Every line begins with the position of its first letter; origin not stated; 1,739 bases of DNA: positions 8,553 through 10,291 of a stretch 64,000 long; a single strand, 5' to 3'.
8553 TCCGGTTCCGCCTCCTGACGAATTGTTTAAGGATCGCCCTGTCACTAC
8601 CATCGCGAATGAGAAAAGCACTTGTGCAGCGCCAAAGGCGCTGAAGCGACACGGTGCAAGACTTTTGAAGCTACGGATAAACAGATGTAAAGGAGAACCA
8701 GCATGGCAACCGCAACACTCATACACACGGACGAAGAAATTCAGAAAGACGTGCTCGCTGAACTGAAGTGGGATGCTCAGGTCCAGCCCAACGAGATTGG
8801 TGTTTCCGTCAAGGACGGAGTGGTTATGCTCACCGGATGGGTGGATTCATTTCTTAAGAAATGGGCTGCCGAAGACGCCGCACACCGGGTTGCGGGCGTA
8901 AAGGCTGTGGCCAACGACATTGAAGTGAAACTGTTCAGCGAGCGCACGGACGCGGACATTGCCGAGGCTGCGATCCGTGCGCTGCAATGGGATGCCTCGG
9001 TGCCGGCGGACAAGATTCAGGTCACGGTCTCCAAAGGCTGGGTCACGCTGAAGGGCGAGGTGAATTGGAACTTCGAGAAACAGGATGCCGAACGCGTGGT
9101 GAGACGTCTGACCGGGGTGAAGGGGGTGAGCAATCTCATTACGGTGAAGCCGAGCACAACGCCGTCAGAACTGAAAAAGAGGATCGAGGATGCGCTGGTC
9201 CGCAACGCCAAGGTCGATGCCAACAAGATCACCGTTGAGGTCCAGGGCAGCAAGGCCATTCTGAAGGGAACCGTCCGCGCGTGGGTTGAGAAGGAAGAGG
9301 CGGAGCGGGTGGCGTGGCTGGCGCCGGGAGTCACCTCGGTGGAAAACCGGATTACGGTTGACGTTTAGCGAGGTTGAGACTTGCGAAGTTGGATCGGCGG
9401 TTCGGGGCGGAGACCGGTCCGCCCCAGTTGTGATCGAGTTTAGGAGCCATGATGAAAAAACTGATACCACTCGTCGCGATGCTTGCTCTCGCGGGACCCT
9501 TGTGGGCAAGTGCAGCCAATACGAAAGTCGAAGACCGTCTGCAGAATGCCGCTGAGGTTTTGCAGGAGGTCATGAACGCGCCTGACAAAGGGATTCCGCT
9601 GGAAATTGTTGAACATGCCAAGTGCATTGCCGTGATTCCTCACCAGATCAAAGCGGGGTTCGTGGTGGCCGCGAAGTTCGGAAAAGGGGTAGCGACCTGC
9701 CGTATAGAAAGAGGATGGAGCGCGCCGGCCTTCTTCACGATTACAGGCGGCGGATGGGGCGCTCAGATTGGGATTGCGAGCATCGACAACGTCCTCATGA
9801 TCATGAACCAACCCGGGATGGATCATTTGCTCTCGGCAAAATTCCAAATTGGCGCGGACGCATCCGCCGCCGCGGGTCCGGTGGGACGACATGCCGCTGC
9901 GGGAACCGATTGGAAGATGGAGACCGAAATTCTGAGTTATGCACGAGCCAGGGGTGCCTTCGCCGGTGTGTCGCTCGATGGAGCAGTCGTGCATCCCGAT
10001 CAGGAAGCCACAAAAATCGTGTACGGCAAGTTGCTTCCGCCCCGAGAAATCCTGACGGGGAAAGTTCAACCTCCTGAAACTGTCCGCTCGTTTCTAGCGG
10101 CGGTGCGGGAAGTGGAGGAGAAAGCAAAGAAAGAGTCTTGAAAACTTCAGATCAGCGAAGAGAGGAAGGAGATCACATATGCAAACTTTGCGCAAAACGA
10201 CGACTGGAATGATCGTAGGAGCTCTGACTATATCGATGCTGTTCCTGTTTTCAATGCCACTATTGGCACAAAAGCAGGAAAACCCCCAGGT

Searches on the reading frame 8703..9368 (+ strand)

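Call 74: search_protein_families(library=pfam, proteins=[window:8703-9368:+], max_evalue=0.00001)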
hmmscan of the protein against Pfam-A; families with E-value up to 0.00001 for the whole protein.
window:8703-9368:+ (221 aa): 1 family
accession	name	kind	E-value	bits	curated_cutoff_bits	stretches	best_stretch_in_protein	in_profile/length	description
PF04972.22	BON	-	6.2e-52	174.2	27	3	82-150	1-69/69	BON domain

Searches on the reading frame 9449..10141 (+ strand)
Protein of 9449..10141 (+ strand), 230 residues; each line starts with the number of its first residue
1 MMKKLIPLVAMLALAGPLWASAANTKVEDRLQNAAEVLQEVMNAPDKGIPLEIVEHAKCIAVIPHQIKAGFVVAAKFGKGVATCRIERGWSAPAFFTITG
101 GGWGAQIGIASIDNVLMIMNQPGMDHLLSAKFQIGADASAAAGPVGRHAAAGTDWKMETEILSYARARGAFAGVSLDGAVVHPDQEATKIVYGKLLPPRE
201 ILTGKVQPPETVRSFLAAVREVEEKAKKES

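Call 74: search_protein_families(library=pfam, proteins=[window:9449-10141:+], max_evalue=0.00001)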
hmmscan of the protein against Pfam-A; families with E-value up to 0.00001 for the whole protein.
window:9449-10141:+ (230 aa): 1 family
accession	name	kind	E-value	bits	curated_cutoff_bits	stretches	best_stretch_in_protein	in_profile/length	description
PF04366.17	Ysc84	-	7.8e-36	123.1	25.1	1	99-221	1-126/127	Las17-binding protein actin regulator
